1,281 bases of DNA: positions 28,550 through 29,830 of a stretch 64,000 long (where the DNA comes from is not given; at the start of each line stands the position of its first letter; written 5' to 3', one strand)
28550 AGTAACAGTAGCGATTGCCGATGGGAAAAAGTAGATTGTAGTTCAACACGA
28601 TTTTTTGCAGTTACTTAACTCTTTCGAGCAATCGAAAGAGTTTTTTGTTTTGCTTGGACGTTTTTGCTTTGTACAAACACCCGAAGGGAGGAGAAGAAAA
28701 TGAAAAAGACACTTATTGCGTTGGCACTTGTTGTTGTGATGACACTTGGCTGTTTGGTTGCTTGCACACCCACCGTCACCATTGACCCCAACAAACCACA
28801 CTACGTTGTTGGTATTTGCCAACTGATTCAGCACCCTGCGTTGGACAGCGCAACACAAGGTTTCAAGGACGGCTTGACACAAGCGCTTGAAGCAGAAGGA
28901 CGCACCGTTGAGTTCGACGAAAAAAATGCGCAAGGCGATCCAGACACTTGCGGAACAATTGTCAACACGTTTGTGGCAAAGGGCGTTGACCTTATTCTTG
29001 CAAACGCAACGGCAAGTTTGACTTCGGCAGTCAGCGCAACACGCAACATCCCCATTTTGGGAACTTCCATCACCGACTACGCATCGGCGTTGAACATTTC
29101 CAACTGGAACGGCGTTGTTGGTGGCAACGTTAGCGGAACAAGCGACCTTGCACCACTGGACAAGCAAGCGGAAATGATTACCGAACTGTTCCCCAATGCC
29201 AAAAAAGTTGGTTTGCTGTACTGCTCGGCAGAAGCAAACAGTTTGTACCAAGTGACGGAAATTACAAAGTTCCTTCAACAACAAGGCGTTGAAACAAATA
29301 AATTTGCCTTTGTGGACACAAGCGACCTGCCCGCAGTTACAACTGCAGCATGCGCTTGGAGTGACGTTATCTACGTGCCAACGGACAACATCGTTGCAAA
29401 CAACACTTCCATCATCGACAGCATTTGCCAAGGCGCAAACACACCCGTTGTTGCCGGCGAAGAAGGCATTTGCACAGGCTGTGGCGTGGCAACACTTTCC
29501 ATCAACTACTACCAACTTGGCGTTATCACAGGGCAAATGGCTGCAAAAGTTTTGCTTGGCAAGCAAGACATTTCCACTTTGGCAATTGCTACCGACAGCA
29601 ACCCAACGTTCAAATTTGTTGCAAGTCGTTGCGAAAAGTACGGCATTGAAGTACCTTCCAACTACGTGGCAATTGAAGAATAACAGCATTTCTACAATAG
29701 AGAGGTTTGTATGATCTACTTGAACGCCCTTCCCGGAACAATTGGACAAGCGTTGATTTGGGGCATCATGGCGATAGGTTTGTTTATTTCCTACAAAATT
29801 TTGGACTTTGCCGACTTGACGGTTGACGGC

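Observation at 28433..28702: Tyr/Phe-rich 19-codon leader ORF plus intrinsic terminator in front of a Trp/Tyr-family ABC importer: candidate ribosome-mediated attenuator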

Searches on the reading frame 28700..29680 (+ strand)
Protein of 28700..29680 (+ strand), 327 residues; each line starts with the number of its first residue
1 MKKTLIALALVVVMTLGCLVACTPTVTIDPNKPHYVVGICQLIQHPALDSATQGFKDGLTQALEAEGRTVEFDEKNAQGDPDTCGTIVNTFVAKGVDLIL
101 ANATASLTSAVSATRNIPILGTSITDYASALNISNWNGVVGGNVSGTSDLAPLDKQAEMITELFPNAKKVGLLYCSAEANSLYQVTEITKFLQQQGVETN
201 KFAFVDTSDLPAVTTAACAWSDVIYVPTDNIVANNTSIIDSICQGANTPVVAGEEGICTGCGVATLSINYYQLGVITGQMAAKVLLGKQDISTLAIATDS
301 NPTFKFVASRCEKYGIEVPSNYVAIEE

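Call 9: search_protein_families(library=pfam, proteins=[window:28700-29680:+])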
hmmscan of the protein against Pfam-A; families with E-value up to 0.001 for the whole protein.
window:28700-29680:+ (327 aa): 3 families
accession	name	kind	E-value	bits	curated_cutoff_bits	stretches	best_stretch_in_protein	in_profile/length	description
PF04392.18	ABC_sub_bind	-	4.4e-56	190.7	25.9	1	37-317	2-280/293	ABC transporter substrate binding protein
PF13458.12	Peripla_BP_6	-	1.6e-07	31.7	31.7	1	50-203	20-170/343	Periplasmic binding protein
PF13407.12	Peripla_BP_4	-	7.6e-06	26.1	35.1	0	53-105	14-65/258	Periplasmic binding protein domain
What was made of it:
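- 28684..29683 (+): Ribosome-binding site (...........) and gene for the lipoprotein substrate-binding protein (ATG at 28700). It is predicted to bind tyrosine. PF04392, E = 4e-56 (call 9).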

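Call 10: find_homologous_proteins(query=window:28700-29680:+)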
Query window:28700-29680:+ (327 aa): 8000 proteins with E <= 0.001 among 8000 candidates; the best 120 are listed.
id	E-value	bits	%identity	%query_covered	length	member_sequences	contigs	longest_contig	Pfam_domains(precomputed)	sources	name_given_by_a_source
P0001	7.6e-207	704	98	100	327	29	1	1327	PF13407.13,PF13458.13,PF04392.19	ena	-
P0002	1.1e-179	614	84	100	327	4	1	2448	PF13458.13,PF04392.19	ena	-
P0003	2.0e-179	613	85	100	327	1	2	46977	PF13407.13,PF04392.19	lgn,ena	-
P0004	3.6e-178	609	84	100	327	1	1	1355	PF13407.13,PF13458.13,PF04392.19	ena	-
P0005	9.5e-178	608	86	100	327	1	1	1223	PF13407.13,PF04392.19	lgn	-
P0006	7.6e-177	605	84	100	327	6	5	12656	PF13407.13,PF04392.19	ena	-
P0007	9.3e-176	601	82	100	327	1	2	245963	PF13458.13,PF04392.19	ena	-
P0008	3.9e-174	596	83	100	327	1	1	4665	PF13407.13,PF04392.19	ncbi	-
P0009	4.9e-174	596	82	100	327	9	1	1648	PF13407.13,PF04392.19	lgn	-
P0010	5.0e-174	596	82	100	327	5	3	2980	PF04392.19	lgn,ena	-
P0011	6.0e-172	589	81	100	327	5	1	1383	PF04392.19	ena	-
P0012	1.2e-170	585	80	100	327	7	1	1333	PF13407.13,PF13458.13,PF04392.19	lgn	-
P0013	2.0e-170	584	80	100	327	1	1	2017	PF13407.13,PF04392.19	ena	-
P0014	4.3e-170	583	80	100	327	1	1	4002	PF13407.13,PF04392.19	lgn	-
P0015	1.1e-169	581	80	100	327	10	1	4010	PF13407.13,PF04392.19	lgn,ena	-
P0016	5.2e-169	579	80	100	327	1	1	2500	PF13407.13,PF13458.13,PF04392.19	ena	-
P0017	5.8e-169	579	80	100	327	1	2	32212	PF13407.13,PF13458.13,PF04392.19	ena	-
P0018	7.4e-169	579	80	100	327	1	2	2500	PF13407.13,PF13458.13,PF04392.19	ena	-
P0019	1.1e-168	578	80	100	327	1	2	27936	PF13407.13,PF13458.13,PF04392.19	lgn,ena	-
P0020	1.1e-168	578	80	100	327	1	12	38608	PF13407.13,PF13458.13,PF04392.19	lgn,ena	-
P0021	1.6e-168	578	80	100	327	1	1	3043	PF13407.13,PF13458.13,PF04392.19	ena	-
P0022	1.8e-168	578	80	100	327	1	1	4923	PF13407.13,PF13458.13,PF04392.19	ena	-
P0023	1.8e-168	578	81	100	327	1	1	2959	PF13407.13,PF13458.13,PF04392.19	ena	-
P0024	2.2e-168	577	80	100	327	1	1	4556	PF13407.13,PF13458.13,PF04392.19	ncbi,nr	ncbi:MAG: ABC transporter substrate-binding protein [Clostridia bacterium]|nr:ABC transporter substr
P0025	2.6e-168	577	80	100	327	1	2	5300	PF13407.13,PF13458.13,PF04392.19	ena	-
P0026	2.7e-168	577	80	100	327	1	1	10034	PF13407.13,PF13458.13,PF04392.19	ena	-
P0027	3.1e-168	577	80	100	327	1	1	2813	PF13407.13,PF13458.13,PF04392.19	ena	-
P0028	3.2e-168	577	80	100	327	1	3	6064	PF13407.13,PF13458.13,PF04392.19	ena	-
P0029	3.5e-168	577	80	100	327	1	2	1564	PF13407.13,PF13458.13,PF04392.19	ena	-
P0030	4.8e-168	576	80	100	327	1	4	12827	PF13407.13,PF13458.13,PF04392.19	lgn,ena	-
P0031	5.1e-168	576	80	100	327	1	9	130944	PF13407.13,PF13458.13,PF04392.19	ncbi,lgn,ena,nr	ncbi:MAG: ABC transporter substrate-binding protein [Clostridia bacterium]|nr:ABC transporter substr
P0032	5.2e-168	576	80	100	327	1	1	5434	PF13407.13,PF13458.13,PF04392.19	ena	-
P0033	5.4e-168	576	80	100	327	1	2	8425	PF13407.13,PF13458.13,PF04392.19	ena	-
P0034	5.8e-168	576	80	100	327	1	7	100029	PF13407.13,PF13458.13,PF04392.19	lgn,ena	-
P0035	6.4e-168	576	80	100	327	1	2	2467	PF13407.13,PF13458.13,PF04392.19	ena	-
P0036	7.0e-168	576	80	100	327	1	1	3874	PF13407.13,PF13458.13,PF04392.19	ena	-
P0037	7.4e-168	575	80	100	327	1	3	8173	PF13407.13,PF13458.13,PF04392.19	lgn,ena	-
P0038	8.1e-168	575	80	100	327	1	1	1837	PF13407.13,PF13458.13,PF04392.19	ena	-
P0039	1.2e-167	575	79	100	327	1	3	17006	PF13407.13,PF13458.13,PF04392.19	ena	-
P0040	1.2e-167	575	79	100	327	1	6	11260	PF13407.13,PF13458.13,PF04392.19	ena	-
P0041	1.3e-167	575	80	100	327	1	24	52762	PF13407.13,PF13458.13,PF04392.19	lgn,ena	-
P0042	1.4e-167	575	79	100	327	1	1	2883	PF13407.13,PF13458.13,PF04392.19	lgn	-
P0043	1.5e-167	574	79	100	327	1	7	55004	PF13407.13,PF13458.13,PF04392.19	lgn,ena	-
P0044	1.7e-167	574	79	100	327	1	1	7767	PF13407.13,PF13458.13,PF04392.19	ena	-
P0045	1.8e-167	574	79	100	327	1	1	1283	PF13407.13,PF13458.13,PF04392.19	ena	-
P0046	2.0e-167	574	79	100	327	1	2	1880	PF13407.13,PF13458.13,PF04392.19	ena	-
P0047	2.1e-167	574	79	100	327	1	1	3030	PF13407.13,PF13458.13,PF04392.19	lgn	-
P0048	2.2e-167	574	79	100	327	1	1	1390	PF13407.13,PF13458.13,PF04392.19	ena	-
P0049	2.3e-167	574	79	100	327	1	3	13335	PF13407.13,PF13458.13,PF04392.19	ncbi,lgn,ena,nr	ncbi:MAG: ABC transporter substrate-binding protein [Clostridia bacterium]|nr:ABC transporter substr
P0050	3.2e-167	573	79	100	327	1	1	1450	PF13407.13,PF13458.13,PF04392.19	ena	-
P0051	3.7e-167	573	79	100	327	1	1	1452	PF13407.13,PF13458.13,PF04392.19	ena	-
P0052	4.0e-167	573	79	100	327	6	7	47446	PF13407.13,PF13458.13,PF04392.19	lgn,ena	-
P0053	5.1e-167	573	79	100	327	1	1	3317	PF13407.13,PF13458.13,PF04392.19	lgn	-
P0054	5.5e-167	573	79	100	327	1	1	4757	PF13407.13,PF13458.13,PF04392.19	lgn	-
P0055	5.8e-167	573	79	100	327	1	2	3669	PF13407.13,PF13458.13,PF04392.19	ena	-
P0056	7.1e-167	572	79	100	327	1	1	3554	PF13407.13,PF13458.13,PF04392.19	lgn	-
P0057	7.3e-167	572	79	100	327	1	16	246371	PF13407.13,PF13458.13,PF04392.19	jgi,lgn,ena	-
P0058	7.4e-167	572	79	100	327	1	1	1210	PF13407.13,PF13458.13,PF04392.19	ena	-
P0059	8.9e-167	572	79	100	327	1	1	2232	PF13407.13,PF13458.13,PF04392.19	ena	-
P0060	9.6e-167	572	79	100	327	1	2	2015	PF13407.13,PF13458.13,PF04392.19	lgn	-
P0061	1.1e-166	572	79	100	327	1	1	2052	PF13407.13,PF13458.13,PF04392.19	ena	-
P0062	1.2e-166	571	79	100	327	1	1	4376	PF13407.13,PF13458.13,PF04392.19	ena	-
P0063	1.2e-166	571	79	100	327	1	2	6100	PF13407.13,PF13458.13,PF04392.19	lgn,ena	-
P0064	3.1e-166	570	79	100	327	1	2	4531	PF13407.13,PF13458.13,PF04392.19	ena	-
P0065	6.5e-166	569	79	100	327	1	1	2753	PF13407.13,PF13458.13,PF04392.19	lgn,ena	-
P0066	6.5e-166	569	79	100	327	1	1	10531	PF13407.13,PF13458.13,PF04392.19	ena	-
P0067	8.1e-163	559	79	100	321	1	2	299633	PF04392.19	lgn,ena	-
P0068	8.1e-163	559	79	97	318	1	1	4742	PF13407.13,PF13458.13,PF04392.19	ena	-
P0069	1.0e-158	545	79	97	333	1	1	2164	PF13407.13,PF13458.13,PF04392.19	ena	-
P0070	5.9e-151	520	74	100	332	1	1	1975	PF04392.19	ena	-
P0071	7.1e-136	470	80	83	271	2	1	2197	PF13407.13,PF13458.13,PF04392.19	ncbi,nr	ncbi:MAG: ABC transporter substrate-binding protein, partial [Clostridia bacterium]|nr:ABC transport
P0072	4.4e-129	448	-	-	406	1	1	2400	PF13407.13,PF04392.19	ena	-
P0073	3.0e-124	432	-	-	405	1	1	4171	PF04392.19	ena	-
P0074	6.5e-119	415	58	99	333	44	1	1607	PF13407.13,PF04392.19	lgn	-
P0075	1.3e-118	414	60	100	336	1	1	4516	PF04392.19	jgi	jgi:putative ABC transport system substrate-binding protein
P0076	3.1e-117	409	59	100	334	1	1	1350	PF04392.19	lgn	-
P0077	3.6e-117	409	59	100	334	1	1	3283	PF04392.19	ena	-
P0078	4.8e-117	409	59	100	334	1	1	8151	PF04392.19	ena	-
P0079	4.8e-117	409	59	100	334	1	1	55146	PF04392.19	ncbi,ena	-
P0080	6.9e-117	408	59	97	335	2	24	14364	PF04392.19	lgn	-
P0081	7.0e-117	408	62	99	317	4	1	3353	PF13407.13,PF04392.19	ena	-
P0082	2.7e-116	406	58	100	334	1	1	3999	PF04392.19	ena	-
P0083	1.5e-113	397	57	100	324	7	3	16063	PF04392.19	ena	-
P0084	3.2e-113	396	59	94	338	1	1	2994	PF13407.13,PF13458.13,PF04392.19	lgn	-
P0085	5.3e-113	395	57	99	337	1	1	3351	PF13407.13,PF04392.19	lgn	-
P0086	5.3e-113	395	57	99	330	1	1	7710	PF04392.19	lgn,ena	-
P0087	9.1e-113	395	58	99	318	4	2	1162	PF13407.13,PF04392.19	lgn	-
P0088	1.0e-112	394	57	99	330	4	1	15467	PF13407.13,PF04392.19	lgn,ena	-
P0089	2.2e-112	393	60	100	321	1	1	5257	PF13407.13,PF04392.19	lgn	-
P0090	2.6e-112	393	58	99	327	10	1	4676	PF13407.13,PF04392.19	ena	-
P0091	3.3e-112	393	59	99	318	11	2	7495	PF13407.13,PF04392.19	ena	-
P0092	3.6e-112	393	60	100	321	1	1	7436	PF13407.13,PF04392.19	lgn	-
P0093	3.7e-112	393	59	100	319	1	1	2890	PF13407.13,PF04392.19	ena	-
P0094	6.0e-112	392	56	99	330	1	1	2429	PF13407.13,PF04392.19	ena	-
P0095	1.3e-111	391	59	99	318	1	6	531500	PF13407.13,PF04392.19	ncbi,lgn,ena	-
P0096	1.4e-111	391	59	99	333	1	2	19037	PF13407.13,PF04392.19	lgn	-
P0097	2.0e-111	390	57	100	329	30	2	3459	PF04392.19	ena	-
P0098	2.8e-111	390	57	99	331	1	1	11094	PF04392.19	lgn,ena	-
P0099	9.6e-111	388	58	99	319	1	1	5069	PF13407.13,PF04392.19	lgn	-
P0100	2.4e-110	387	57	99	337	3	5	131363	PF04392.19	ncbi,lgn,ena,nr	ncbi:MAG: ABC transporter substrate-binding protein [Clostridia bacterium]|nr:ABC transporter substr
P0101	2.6e-110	387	62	91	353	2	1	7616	PF13407.13,PF04392.19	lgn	-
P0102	2.8e-110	386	56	100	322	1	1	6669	PF13407.13,PF04392.19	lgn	-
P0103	6.1e-110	385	57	97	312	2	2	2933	PF13407.13,PF04392.19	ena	-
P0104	6.2e-110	385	63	89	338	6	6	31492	PF04392.19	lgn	-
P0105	6.8e-110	385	57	99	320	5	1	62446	PF13407.13,PF04392.19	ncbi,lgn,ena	-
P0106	7.7e-110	385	58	100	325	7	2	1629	PF04392.19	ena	-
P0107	8.2e-110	385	60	99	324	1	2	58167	PF13407.13,PF04392.19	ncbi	-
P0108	8.3e-110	385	57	99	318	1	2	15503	PF13407.13,PF04392.19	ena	-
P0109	9.8e-110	385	60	99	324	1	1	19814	PF13407.13,PF04392.19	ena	-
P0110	1.1e-109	384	63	89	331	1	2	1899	PF13407.13,PF04392.19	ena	-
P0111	2.0e-109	384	58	99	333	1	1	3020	PF13407.13,PF04392.19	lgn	-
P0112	2.1e-109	384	63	89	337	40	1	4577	PF13407.13,PF04392.19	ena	-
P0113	2.2e-109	383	59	99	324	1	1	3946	PF13407.13,PF04392.19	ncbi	-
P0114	2.4e-109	383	62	89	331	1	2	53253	PF04392.19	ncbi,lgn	-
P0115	3.3e-109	383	56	99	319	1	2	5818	PF13407.13,PF04392.19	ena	-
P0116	4.8e-109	382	60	99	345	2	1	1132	PF04392.19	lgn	-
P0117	5.8e-109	382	63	91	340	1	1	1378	PF04392.19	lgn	-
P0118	6.0e-109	382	57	99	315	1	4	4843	PF13407.13,PF04392.19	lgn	-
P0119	6.1e-109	382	58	100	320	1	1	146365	PF13407.13,PF04392.19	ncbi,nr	ncbi:MAG: ABC transporter substrate-binding protein [Lachnospiraceae bacterium]|nr:ABC transporter s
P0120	6.3e-109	382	63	90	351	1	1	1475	PF04392.19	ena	-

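Call 12: find_related_loci(query=A1, collection=genome_contigs, flank=4000)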
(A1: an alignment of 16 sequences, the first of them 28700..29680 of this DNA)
Query A1 (327 aa) in genome_contigs; peptide patterns used: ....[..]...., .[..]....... (x = any residue, [..] = any of these).
600 stretches matched a pattern (row limit reached: there are more); 598 encode a relative of the query (tblastn E <= 1e-3); the best 80 are kept; 80 distinct loci.
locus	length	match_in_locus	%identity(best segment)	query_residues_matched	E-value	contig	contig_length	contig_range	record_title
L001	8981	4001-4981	83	1-327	0e+0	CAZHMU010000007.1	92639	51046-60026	MAG TPA_asm: uncultured Oscillospiraceae bacterium isolate SRP315200_co1_554 genome assembly, contig: NODE_104_length_92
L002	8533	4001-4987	57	1-326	3e-121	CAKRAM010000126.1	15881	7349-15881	MAG: uncultured Clostridia bacterium isolate REFINED_METABAT215_TOP10_CONTIGS_1500_ASSEMBLY_K127_MEGAHIT__Hadza_MoBio_ha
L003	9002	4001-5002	57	3-326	1e-117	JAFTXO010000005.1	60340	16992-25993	MAG: Clostridia bacterium isolate RGIG4241 Roe_deer_Colon-4__c42665, whole genome shotgun sequence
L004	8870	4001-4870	62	35-327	3e-116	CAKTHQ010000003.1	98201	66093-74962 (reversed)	MAG: uncultured Oscillospiraceae bacterium isolate REFINED_METABAT215_TOP10_CONTIGS_1500_ASSEMBLY_K77_MERGED__Hadza_MoBi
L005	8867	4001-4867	62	35-326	3e-115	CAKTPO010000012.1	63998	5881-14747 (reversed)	MAG: uncultured Oscillospiraceae bacterium isolate REFINED_METABAT215_TOP10_CONTIGS_1500_ASSEMBLY_K77_MERGED__Hadza_MoBi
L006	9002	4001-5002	56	1-326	2e-115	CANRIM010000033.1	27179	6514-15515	MAG: uncultured Lachnospiraceae bacterium isolate Lapin-019__bin22 genome assembly, contig: Lapin-019__NODE_999_length_2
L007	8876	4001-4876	62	32-326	2e-115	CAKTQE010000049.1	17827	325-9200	MAG: uncultured Oscillospiraceae bacterium isolate REFINED_METABAT215_TOP10_CONTIGS_1500_ASSEMBLY_K77_MERGED__Hadza_PheC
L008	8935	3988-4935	59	1-326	1e-114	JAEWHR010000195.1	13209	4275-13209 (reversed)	MAG: Bacillota bacterium isolate OH_PBlB_75 k127_699770, whole genome shotgun sequence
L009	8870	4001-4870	61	35-327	2e-114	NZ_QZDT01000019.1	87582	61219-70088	Parablautia muri strain D42-62 Scaffold18_1, whole genome shotgun sequence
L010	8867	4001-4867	61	35-326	5e-114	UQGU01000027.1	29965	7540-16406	uncultured Clostridiales bacterium isolate UMGS273 genome assembly, contig: NODE_253_length_29965_cov_5.972885, whole ge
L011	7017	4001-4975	58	1-327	1e-113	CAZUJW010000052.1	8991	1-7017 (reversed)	MAG TPA_asm: uncultured Christensenella sp. isolate binchicken_co323_70 genome assembly, contig: NODE_8867_length_8991_c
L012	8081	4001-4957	56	1-326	3e-113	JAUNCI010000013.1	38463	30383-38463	MAG: Eubacteriales bacterium isolate S21M_St_18 NODE_93_length_38463_cov_34.536425, whole genome shotgun sequence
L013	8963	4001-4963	56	1-327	3e-113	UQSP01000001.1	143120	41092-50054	uncultured Clostridiales bacterium isolate UMGS606 genome assembly, contig: NODE_12_length_143120_cov_11.138042, whole g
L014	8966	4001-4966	58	1-326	1e-112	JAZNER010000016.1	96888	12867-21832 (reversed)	MAG: Eubacteriales bacterium isolate T1900044719_TS20190185.MAGScoT_cleanbin_000016 SGB_1897_k141_2686501, whole genome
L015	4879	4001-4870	60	35-327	2e-112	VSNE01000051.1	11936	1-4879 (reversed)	MAG: Lachnospiraceae bacterium isolate S9761_S13_bin.16 S9761_S13_S9761_S13_bin.16_contig_51, whole genome shotgun seque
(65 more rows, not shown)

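Call 26: find_encoding_contigs(protein=P0007, flank=3000, max_places=3)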
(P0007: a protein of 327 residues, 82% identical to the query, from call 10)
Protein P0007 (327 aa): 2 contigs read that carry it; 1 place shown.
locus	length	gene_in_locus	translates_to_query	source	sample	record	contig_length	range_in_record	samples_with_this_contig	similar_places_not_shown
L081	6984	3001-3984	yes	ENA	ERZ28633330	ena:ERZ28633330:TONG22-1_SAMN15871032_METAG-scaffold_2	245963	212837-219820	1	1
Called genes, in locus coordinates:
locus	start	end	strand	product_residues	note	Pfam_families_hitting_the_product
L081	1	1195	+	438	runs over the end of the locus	PF07470:Glyco_hydro_88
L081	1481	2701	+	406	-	PF00465:Fe-ADH, PF25137:ADH_Fe_C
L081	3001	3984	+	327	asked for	PF04392:ABC_sub_bind, PF13458:Peripla_BP_6 (weak)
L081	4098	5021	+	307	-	PF02653:BPD_transp_2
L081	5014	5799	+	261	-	PF09818:ABC_ATPase (faint), PF00005:ABC_tran, PF02463:SMC_N, PF13304:AAA_21 (faint)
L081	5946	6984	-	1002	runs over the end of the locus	PF00005:ABC_tran, PF02687:FtsX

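Call 27: find_encoding_contigs(protein=P0057, flank=3000, max_places=3)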
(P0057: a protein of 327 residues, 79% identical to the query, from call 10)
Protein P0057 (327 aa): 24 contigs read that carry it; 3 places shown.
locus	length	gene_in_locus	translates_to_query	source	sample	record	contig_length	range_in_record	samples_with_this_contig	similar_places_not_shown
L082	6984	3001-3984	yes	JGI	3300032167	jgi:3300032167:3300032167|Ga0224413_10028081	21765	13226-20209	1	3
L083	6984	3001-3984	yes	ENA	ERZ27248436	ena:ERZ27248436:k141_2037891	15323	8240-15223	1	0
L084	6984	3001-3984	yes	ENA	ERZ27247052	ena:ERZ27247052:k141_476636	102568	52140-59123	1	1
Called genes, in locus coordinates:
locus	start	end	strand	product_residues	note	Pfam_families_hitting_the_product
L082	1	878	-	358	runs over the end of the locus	-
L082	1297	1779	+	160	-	-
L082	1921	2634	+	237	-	PF01048:PNP_UDP_1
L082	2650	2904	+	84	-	-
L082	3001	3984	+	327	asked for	PF04392:ABC_sub_bind, PF13407:Peripla_BP_4 (faint), PF13458:Peripla_BP_6 (weak)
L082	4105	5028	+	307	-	PF02653:BPD_transp_2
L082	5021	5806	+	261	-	PF13476:AAA_23 (weak), PF00005:ABC_tran, PF02463:SMC_N, PF13304:AAA_21 (faint)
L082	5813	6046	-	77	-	-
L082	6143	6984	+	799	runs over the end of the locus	?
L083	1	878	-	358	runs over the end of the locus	-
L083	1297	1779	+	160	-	-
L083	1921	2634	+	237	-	PF01048:PNP_UDP_1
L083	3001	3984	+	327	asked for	PF04392:ABC_sub_bind, PF13407:Peripla_BP_4 (faint), PF13458:Peripla_BP_6 (weak)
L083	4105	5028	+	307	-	PF02653:BPD_transp_2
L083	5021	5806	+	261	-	PF13476:AAA_23 (weak), PF00005:ABC_tran, PF02463:SMC_N, PF13304:AAA_21 (faint)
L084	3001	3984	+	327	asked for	PF04392:ABC_sub_bind, PF13407:Peripla_BP_4 (faint), PF13458:Peripla_BP_6 (weak)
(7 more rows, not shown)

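Call 28: find_encoding_contigs(protein=P0070, flank=3000, max_places=3)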
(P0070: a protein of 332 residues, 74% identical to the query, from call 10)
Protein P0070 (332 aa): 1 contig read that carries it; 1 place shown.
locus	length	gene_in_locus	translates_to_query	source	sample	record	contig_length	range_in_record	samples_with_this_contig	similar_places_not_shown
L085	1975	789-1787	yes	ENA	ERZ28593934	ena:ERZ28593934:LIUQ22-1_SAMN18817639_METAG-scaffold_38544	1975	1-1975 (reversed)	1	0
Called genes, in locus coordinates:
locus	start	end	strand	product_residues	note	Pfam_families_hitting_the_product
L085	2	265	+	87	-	?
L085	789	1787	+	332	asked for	PF04392:ABC_sub_bind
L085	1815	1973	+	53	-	?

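Call 52: find_encoding_contigs(protein=P0088, flank=1500, max_places=2)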
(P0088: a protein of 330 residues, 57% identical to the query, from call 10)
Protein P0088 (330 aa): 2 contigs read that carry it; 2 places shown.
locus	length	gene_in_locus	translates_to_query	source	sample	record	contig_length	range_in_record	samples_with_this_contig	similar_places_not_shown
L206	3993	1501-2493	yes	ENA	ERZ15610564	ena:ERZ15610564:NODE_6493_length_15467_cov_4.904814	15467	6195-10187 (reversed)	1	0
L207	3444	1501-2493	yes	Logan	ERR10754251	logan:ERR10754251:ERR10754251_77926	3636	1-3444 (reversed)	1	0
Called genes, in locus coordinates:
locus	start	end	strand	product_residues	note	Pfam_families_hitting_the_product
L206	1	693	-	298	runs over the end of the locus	PF00005:ABC_tran, PF13304:AAA_21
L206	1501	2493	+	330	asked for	PF13407:Peripla_BP_4 (faint), PF04392:ABC_sub_bind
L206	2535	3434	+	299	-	PF02653:BPD_transp_2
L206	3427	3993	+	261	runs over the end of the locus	PF00005:ABC_tran, PF02463:SMC_N, PF13304:AAA_21 (faint)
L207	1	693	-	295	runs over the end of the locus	?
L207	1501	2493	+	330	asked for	PF13407:Peripla_BP_4 (faint), PF04392:ABC_sub_bind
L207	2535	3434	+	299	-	PF02653:BPD_transp_2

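Call 53: find_encoding_contigs(protein=P0083, flank=1500, max_places=3)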
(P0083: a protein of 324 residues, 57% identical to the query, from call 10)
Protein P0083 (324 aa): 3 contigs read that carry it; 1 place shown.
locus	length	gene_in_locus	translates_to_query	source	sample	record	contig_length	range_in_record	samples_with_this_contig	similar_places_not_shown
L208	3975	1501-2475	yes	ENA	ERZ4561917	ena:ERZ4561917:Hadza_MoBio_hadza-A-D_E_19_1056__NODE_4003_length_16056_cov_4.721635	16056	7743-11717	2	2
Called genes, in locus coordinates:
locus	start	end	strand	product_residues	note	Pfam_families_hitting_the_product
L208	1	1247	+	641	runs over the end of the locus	PF00795:CN_hydrolase, PF02540:NAD_synthase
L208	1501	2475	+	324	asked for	PF04392:ABC_sub_bind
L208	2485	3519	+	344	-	PF02653:BPD_transp_2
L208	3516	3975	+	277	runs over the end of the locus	PF00005:ABC_tran, PF02463:SMC_N (faint), PF13304:AAA_21 (faint)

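Call 54: find_encoding_contigs(protein=P0096, flank=1500, max_places=2)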
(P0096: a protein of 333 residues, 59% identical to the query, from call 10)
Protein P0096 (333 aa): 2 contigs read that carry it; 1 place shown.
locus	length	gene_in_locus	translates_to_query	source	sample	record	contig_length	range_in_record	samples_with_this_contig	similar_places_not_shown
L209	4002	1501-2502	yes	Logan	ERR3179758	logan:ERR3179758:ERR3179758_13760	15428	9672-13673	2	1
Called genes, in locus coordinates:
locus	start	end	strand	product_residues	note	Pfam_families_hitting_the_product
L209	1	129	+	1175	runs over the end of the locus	PF02811:PHP, PF07733:DNA_pol3_alpha, PF17657:DNA_pol3_finger, PF14579:HHH_6, PF01336:tRNA_anti-codon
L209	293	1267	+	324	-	PF00365:PFK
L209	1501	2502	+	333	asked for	PF04392:ABC_sub_bind, PF13407:Peripla_BP_4 (faint)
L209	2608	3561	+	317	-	PF02653:BPD_transp_2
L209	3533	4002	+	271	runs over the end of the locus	PF02463:SMC_N (faint), PF00005:ABC_tran, PF13304:AAA_21 (faint)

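Call 55: find_encoding_contigs(protein=P0104, flank=1500, max_places=3)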
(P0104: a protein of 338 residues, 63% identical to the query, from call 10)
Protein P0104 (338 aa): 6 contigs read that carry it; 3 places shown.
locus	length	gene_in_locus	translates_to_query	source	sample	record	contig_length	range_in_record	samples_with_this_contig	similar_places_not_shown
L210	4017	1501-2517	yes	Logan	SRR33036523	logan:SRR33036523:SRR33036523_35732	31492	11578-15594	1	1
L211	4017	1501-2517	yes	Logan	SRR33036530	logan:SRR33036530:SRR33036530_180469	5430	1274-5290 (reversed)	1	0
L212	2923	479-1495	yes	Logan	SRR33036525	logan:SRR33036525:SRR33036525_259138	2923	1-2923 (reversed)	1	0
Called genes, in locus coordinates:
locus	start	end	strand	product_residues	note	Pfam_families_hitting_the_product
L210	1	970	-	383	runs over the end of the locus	PF14199:DUF4317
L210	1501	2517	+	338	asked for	PF04392:ABC_sub_bind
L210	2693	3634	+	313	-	PF02653:BPD_transp_2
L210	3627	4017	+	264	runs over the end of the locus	PF00005:ABC_tran, PF02463:SMC_N, PF13304:AAA_21 (faint)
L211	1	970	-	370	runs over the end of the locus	?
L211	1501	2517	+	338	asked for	PF04392:ABC_sub_bind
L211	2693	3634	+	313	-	PF02653:BPD_transp_2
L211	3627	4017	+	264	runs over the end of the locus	PF00005:ABC_tran, PF02463:SMC_N, PF13304:AAA_21 (faint)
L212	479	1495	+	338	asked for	PF04392:ABC_sub_bind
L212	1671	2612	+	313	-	PF02653:BPD_transp_2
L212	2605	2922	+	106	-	?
